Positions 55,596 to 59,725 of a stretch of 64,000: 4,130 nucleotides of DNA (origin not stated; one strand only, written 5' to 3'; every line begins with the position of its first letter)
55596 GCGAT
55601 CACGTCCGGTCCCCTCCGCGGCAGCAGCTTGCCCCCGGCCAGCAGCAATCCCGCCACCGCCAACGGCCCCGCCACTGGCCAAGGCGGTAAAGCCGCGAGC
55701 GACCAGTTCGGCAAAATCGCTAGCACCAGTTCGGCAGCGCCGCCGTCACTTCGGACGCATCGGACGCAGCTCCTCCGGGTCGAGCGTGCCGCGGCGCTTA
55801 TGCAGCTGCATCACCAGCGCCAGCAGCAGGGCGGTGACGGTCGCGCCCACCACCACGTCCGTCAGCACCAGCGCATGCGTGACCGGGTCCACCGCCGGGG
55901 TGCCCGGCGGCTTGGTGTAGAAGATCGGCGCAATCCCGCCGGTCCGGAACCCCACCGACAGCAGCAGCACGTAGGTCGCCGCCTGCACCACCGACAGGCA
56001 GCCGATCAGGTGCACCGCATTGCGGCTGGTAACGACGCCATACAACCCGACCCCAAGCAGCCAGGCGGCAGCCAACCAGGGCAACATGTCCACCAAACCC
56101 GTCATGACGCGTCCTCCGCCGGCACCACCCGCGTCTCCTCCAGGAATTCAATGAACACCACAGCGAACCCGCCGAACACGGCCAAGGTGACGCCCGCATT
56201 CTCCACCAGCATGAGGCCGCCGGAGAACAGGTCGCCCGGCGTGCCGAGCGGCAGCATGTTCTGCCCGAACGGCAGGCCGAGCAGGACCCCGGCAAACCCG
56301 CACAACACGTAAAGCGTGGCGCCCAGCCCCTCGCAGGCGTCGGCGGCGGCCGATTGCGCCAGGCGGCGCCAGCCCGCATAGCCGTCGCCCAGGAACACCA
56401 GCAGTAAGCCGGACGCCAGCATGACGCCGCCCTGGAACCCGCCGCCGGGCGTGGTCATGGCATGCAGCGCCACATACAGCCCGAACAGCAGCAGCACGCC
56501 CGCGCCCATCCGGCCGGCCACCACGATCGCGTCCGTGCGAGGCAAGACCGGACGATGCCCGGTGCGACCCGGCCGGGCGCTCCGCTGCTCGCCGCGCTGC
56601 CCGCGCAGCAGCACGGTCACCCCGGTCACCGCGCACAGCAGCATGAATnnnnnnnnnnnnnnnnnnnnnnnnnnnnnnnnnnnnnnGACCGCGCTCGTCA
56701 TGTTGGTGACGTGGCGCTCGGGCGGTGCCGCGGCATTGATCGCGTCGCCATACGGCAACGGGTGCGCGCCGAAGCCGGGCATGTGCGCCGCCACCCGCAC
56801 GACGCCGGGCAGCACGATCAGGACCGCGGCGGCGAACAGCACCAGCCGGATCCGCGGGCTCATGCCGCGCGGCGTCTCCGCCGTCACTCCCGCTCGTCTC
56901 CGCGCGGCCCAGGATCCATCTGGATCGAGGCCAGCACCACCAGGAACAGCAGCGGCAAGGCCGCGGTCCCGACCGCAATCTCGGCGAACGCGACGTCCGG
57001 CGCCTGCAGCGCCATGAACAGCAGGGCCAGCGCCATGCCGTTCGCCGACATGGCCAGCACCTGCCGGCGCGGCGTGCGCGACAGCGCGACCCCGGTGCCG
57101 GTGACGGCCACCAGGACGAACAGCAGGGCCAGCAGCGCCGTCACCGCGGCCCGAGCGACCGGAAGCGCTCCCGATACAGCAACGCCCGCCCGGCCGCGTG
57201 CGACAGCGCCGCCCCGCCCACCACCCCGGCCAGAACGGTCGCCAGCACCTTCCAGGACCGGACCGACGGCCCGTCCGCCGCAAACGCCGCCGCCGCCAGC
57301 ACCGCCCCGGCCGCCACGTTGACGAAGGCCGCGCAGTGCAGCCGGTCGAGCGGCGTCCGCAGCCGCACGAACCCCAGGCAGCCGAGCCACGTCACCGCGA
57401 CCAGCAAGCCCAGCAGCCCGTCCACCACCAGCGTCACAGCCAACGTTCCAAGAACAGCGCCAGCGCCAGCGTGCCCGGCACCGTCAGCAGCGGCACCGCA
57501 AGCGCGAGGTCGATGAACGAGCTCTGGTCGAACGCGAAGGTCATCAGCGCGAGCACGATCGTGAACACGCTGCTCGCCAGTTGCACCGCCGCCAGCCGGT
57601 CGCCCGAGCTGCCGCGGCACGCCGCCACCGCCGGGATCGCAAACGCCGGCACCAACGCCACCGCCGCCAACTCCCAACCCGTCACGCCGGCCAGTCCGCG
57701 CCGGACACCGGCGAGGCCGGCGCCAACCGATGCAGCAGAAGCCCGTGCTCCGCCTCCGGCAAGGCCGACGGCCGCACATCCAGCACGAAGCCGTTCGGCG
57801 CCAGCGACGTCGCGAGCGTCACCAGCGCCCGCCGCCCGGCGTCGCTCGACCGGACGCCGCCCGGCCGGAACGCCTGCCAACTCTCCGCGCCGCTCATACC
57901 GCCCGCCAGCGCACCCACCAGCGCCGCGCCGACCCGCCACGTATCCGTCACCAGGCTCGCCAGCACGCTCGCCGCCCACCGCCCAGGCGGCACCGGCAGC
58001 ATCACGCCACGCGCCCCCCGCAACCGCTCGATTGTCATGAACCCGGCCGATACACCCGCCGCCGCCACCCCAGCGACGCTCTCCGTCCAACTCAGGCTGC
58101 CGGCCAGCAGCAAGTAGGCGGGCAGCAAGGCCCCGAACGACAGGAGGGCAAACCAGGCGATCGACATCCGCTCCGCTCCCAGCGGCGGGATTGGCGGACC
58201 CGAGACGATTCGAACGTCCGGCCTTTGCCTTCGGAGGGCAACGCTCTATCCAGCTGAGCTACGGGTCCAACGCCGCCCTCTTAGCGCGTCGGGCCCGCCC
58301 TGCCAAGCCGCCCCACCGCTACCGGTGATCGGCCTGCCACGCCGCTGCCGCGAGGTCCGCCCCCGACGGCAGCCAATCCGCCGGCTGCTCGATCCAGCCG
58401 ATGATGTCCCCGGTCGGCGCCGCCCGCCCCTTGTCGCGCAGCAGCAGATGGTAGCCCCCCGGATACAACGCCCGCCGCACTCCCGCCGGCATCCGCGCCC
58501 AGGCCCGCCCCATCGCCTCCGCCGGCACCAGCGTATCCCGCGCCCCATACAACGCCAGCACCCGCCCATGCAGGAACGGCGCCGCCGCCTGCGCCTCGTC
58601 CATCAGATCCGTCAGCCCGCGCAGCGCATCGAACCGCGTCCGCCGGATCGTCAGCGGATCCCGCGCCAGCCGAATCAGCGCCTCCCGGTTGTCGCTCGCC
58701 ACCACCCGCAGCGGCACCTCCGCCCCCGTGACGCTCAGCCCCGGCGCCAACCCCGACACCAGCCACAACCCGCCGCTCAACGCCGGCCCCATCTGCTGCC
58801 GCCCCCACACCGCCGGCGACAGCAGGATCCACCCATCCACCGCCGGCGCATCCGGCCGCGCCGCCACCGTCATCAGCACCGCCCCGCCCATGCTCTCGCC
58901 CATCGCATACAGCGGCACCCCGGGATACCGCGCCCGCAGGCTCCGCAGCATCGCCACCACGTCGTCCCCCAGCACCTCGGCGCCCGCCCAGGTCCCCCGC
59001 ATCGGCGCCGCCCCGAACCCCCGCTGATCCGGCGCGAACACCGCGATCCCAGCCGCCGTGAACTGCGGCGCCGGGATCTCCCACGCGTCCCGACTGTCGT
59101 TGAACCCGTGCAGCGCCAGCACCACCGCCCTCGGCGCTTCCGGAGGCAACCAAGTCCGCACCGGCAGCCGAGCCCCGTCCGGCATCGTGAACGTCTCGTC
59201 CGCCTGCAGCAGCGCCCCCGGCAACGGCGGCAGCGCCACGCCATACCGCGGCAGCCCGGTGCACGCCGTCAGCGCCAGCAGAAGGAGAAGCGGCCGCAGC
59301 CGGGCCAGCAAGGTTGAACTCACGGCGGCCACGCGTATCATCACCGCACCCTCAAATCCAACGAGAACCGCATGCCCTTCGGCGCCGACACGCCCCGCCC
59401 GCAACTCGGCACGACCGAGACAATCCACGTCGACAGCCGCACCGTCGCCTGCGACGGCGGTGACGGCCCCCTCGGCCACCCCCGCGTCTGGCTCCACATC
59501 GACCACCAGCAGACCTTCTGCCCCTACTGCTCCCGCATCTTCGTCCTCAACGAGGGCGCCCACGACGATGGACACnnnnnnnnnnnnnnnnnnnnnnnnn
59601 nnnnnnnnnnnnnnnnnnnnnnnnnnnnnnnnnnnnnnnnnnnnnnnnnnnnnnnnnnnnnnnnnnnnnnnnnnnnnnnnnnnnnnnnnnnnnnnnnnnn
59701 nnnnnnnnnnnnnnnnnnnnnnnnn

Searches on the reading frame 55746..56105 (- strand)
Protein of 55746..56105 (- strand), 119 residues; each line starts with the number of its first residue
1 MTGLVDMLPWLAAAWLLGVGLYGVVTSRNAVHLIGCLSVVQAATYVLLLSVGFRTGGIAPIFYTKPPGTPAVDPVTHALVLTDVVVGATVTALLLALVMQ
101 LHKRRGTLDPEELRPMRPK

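Call 63: find_encoding_contigs(protein=window:55746-56105:-, flank=10000, max_places=3)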
Protein window:55746-56105:- (119 aa): no gene with exactly this product is on record in the collection.

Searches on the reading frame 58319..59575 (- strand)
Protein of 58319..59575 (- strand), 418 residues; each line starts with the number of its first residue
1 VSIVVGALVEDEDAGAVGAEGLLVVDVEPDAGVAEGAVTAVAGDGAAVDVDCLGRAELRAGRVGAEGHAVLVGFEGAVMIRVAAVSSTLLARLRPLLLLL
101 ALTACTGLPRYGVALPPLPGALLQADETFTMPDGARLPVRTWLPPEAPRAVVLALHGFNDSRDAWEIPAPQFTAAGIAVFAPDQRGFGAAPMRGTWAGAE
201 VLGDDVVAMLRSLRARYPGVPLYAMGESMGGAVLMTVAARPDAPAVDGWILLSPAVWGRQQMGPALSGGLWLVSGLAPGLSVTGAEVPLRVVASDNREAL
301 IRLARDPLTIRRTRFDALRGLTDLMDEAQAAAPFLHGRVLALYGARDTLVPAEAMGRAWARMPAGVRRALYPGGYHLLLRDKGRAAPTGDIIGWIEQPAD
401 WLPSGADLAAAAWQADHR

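Call 67: search_protein_families(library=pfam, proteins=[window:58319-59575:-], max_evalue=0.001)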
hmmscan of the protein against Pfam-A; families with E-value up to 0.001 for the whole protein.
window:58319-59575:- (418 aa): 2 families
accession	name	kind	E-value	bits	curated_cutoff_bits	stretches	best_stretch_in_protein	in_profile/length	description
PF12146.15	Hydrolase_4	-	4.8e-45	154.1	27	1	147-382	2-238/239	Serine aminopeptidase, S33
PF00561.26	Abhydrolase_1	-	1.6e-15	57.9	25.8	1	151-262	2-103/245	alpha/beta hydrolase fold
